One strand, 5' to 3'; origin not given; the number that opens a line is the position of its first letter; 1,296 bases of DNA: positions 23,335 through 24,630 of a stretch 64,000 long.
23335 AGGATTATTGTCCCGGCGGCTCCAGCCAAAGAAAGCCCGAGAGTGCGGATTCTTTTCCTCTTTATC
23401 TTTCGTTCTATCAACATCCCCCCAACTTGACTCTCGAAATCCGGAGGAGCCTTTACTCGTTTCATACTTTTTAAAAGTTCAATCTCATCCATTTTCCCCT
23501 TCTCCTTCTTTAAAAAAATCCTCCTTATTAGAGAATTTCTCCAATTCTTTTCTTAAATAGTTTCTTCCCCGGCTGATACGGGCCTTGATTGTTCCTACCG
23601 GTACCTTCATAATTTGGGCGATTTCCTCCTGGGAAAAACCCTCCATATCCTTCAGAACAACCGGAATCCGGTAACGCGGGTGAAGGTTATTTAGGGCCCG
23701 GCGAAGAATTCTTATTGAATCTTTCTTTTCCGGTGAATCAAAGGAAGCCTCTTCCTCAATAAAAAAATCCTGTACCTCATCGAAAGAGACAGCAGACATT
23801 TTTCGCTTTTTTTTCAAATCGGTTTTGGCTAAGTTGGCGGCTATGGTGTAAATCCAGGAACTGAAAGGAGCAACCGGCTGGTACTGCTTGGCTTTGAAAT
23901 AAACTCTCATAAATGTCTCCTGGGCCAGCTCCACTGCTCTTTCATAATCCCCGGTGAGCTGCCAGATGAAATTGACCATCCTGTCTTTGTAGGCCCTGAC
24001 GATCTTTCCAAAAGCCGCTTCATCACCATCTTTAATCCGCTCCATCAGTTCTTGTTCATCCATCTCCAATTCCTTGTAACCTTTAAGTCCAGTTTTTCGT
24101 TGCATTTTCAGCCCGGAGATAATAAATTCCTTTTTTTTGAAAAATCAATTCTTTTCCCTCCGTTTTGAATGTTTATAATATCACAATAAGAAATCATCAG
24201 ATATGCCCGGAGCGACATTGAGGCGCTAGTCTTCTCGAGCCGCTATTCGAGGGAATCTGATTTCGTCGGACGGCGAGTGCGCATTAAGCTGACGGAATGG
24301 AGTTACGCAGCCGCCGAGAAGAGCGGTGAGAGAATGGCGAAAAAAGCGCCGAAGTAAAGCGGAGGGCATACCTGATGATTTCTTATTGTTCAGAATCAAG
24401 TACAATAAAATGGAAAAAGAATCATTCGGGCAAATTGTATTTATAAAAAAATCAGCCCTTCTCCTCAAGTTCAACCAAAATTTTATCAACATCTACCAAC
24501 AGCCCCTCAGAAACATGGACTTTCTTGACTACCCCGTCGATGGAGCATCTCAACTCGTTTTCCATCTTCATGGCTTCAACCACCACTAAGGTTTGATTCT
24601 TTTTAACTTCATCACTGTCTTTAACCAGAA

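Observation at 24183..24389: Two copies of a TIR-bounded 200-255 bp element with a conserved, apparently structured core (MITE or novel ncRNA)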

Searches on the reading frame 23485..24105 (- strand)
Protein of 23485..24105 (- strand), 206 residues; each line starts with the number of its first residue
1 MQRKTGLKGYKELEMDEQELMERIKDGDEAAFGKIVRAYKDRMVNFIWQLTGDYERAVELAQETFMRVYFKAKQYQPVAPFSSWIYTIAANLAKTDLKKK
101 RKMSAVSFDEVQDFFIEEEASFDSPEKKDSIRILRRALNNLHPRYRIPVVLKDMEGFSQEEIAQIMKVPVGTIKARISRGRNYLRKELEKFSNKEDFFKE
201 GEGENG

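Call 30: find_homologous_proteins(query=window:23485-24105:-, max_evalue=1e-20)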
Query window:23485-24105:- (206 aa): 1260 proteins with E <= 1e-20 among 1597 candidates; the best 120 are listed.
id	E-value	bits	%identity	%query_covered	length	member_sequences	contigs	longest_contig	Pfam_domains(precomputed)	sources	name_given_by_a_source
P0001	6.4e-127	439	99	100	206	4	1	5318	PF07638.18,PF04545.23,PF04542.21,PF08281.19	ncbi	ncbi:MAG: RNA polymerase sigma factor [Acidobacteriota bacterium]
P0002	1.1e-83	298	71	93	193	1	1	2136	PF04545.23,PF04542.21,PF08281.19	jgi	-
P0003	1.3e-83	298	70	93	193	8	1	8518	PF04545.23,PF04542.21,PF08281.19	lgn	-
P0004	1.9e-82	294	69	93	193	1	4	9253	PF04545.23,PF04542.21,PF08281.19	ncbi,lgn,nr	ncbi:MAG: RNA polymerase sigma factor [Acidobacteriota bacterium]|nr:RNA polymerase sigma factor [Ac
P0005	7.3e-80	285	63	100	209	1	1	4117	PF04545.23,PF04542.21,PF08281.19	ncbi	-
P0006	4.9e-79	283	63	100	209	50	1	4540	PF04545.23,PF04542.21,PF08281.19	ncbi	-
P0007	5.3e-79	283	62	100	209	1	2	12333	PF07638.18,PF04545.23,PF04542.21,PF08281.19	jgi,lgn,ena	-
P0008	3.2e-77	277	62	100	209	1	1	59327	PF04545.23,PF04542.21,PF08281.19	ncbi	-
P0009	4.8e-77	276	65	94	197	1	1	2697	PF07638.18,PF04545.23,PF04542.21,PF08281.19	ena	-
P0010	5.0e-77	276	62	97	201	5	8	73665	PF04545.23,PF04542.21,PF08281.19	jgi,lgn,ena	-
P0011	6.3e-77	276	64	98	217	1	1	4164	PF04545.23,PF04542.21,PF08281.19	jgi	-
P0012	6.8e-77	276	62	97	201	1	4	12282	PF04545.23,PF04542.21,PF08281.19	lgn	-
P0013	7.1e-77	276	64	93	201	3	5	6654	PF04545.23,PF04542.21,PF08281.19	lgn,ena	-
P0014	7.9e-77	276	63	98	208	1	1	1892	PF04545.23,PF04542.21,PF08281.19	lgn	-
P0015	1.3e-76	275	64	93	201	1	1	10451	PF04545.23,PF04542.21,PF08281.19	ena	-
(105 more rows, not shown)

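Call 33: find_encoding_contigs(protein=P0004, flank=10000, max_places=4)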
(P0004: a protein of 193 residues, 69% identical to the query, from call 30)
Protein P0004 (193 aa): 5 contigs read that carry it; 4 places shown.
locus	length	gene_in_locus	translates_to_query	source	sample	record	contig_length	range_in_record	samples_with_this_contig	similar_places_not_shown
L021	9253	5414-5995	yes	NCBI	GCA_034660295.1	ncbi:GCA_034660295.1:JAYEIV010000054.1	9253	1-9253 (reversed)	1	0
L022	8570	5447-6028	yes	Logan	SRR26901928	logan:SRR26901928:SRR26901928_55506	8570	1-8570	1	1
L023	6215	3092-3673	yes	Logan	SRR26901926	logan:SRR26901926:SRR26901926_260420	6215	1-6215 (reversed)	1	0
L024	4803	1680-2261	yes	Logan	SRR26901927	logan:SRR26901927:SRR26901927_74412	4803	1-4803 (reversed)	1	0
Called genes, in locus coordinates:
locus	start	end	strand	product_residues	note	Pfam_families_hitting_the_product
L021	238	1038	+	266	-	PF21948:LplA-B_cat, PF03099:BPL_LplA_LipB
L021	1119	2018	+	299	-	-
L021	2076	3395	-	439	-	-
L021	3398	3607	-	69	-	PF18917:LiaI-LiaF-like_TM1, PF22570:LiaF-TM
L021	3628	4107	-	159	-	PF18917:LiaI-LiaF-like_TM1, PF22570:LiaF-TM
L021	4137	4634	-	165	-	PF13490:zf-HC2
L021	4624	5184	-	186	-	PF04542:Sigma70_r2, PF08281:Sigma70_r4_2, PF04545:Sigma70_r4 (weak)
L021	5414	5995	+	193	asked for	PF04542:Sigma70_r2, PF08281:Sigma70_r4_2, PF04545:Sigma70_r4 (weak)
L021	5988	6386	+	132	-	-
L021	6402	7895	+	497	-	PF13365:Trypsin_2, PF04495:GRASP55_65 (faint), PF00595:PDZ, PF13180:PDZ_2, PF17820:PDZ_6, PF00595:PDZ, PF13180:PDZ_2, PF17820:PDZ_6, +2 more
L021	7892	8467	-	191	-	PF00588:SpoU_methylase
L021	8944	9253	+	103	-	?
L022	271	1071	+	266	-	PF21948:LplA-B_cat, PF03099:BPL_LplA_LipB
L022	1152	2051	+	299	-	-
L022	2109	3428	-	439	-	-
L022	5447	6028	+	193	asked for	PF04542:Sigma70_r2, PF08281:Sigma70_r4_2, PF04545:Sigma70_r4 (weak)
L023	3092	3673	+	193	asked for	PF04542:Sigma70_r2, PF08281:Sigma70_r4_2, PF04545:Sigma70_r4 (weak)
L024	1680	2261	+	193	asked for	PF04542:Sigma70_r2, PF08281:Sigma70_r4_2, PF04545:Sigma70_r4 (weak)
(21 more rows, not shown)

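Call 34: find_encoding_contigs(protein=P0003, flank=10000, max_places=3)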
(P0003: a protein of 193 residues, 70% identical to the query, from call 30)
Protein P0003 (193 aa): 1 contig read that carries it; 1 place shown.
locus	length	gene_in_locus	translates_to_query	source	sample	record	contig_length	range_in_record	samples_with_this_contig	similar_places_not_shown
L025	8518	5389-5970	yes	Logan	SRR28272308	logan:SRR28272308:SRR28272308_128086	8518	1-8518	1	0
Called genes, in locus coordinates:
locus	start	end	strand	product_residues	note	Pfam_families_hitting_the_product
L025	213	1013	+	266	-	PF21948:LplA-B_cat, PF03099:BPL_LplA_LipB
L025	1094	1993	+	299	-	-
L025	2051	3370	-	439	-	-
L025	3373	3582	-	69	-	PF18917:LiaI-LiaF-like_TM1, PF22570:LiaF-TM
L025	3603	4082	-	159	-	PF18917:LiaI-LiaF-like_TM1, PF22570:LiaF-TM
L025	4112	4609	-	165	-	PF13490:zf-HC2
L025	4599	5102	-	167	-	PF04542:Sigma70_r2, PF08281:Sigma70_r4_2, PF04545:Sigma70_r4 (weak)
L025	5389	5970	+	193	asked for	PF04542:Sigma70_r2, PF08281:Sigma70_r4_2, PF04545:Sigma70_r4 (weak)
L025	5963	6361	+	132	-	-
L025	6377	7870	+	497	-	PF13365:Trypsin_2, PF00595:PDZ, PF13180:PDZ_2, PF14685:PDZ_Tricorn (faint), PF17820:PDZ_6, PF00595:PDZ, PF13180:PDZ_2, PF17820:PDZ_6, +1 more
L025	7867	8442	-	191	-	PF00588:SpoU_methylase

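Call 35: find_encoding_contigs(protein=P0008, flank=10000, max_places=3)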
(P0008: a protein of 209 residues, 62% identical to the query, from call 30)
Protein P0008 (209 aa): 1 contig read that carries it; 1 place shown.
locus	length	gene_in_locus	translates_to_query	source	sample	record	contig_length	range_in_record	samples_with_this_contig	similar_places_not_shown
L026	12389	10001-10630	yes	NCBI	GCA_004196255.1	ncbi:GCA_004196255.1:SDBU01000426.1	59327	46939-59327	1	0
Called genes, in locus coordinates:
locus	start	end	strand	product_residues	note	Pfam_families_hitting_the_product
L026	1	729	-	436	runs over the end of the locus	PF13349:DUF4097 (weak)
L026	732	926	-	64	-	PF18917:LiaI-LiaF-like_TM1, PF22570:LiaF-TM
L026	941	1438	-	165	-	PF18917:LiaI-LiaF-like_TM1, PF22570:LiaF-TM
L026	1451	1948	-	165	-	PF13490:zf-HC2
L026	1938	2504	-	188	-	PF07638:Sigma70_ECF (weak), PF04542:Sigma70_r2, PF08281:Sigma70_r4_2, PF04545:Sigma70_r4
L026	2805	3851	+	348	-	PF01154:HMG_CoA_synt_N, PF08541:ACP_syn_III_C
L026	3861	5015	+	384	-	PF00108:Thiolase_N, PF00109:ketoacyl-synt (weak), PF02803:Thiolase_C, PF22691:Thiolase_C_1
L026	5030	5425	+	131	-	PF12172:zf-ChsH2, PF01796:OB_ChsH2_C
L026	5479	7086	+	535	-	PF03255:ACCA (faint), PF01039:Carboxyl_trans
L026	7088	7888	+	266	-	PF00378:ECH_1, PF16113:ECH_2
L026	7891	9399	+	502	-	PF00289:Biotin_carb_N, PF02222:ATP-grasp, PF02655:ATP-grasp_3 (faint), PF02786:CPSase_L_D2, PF07478:Dala_Dala_lig_C, PF02785:Biotin_carb_C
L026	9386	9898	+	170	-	PF25984:BSH_YknX (faint), PF25917:BSH_RND (weak), PF25997:BSH_YhbJ (weak), PF00364:Biotin_lipoyl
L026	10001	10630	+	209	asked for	PF04542:Sigma70_r2, PF08281:Sigma70_r4_2, PF04545:Sigma70_r4 (weak)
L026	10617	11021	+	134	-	-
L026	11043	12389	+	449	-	?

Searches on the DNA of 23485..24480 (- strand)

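Call 4: search_rna_families(source=window, start=24100, end=24480, threshold=evalue, max_evalue=10, show_alignments=3)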
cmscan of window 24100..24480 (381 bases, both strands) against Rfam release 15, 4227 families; matches with E-value up to 10: 1.
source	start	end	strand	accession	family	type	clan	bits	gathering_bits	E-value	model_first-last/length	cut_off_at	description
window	24174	24205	-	RF01172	sn2343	Gene; snRNA; snoRNA; CD-box;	-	12.5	60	7.3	1-78/78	no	Small nucleolar RNA sn2343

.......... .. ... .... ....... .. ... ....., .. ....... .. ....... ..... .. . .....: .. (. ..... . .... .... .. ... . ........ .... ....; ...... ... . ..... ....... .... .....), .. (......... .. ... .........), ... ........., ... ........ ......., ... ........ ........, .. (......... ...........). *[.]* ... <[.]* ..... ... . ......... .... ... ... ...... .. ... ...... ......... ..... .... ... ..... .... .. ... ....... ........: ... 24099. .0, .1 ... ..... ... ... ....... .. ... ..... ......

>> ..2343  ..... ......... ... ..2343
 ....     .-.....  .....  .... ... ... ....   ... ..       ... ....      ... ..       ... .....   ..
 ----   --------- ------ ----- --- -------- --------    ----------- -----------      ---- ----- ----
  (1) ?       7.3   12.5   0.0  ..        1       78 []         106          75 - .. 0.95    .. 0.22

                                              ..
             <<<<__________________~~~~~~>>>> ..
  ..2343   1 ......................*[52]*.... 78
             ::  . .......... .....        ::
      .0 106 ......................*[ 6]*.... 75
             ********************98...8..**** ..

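Call 49: search_rna_families(sources=[L031, L001, L003, L011, L012, L026, L027, L029], threshold=gathering)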
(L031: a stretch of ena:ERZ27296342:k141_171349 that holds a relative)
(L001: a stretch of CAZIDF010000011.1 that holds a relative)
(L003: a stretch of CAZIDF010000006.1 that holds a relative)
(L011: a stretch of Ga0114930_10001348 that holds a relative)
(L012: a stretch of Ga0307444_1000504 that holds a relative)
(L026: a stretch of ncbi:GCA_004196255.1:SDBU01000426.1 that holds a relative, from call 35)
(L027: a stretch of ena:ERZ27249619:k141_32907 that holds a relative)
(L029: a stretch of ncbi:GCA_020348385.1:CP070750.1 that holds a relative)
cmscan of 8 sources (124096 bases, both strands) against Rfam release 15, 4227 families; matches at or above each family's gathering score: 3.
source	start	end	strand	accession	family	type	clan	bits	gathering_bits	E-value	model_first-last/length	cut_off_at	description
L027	17007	17079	-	RF00005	tRNA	Gene; tRNA;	CL00001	71.1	29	3.1e-13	1-71/71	no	tRNA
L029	18705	18777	-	RF00005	tRNA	Gene; tRNA;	CL00001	71.1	29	3.1e-13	1-71/71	no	tRNA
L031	18745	18817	-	RF00005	tRNA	Gene; tRNA;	CL00001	71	29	3.2e-13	1-71/71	no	tRNA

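Call 90: search_dna_similar(query=window:24183-24389:+, collection=ecoli_genomes, mode=distant, max_evalue=0.01, max_rows=5)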
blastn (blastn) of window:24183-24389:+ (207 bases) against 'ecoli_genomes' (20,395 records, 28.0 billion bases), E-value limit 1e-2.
No match.

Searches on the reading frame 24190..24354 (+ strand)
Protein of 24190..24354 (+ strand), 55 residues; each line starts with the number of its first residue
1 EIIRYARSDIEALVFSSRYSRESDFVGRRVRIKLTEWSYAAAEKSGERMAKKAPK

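Call 92: search_protein_families(library=pfam, proteins=[window:24190-24354:+], max_evalue=1)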
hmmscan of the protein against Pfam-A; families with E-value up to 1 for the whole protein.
seq(55 aa): 0 families
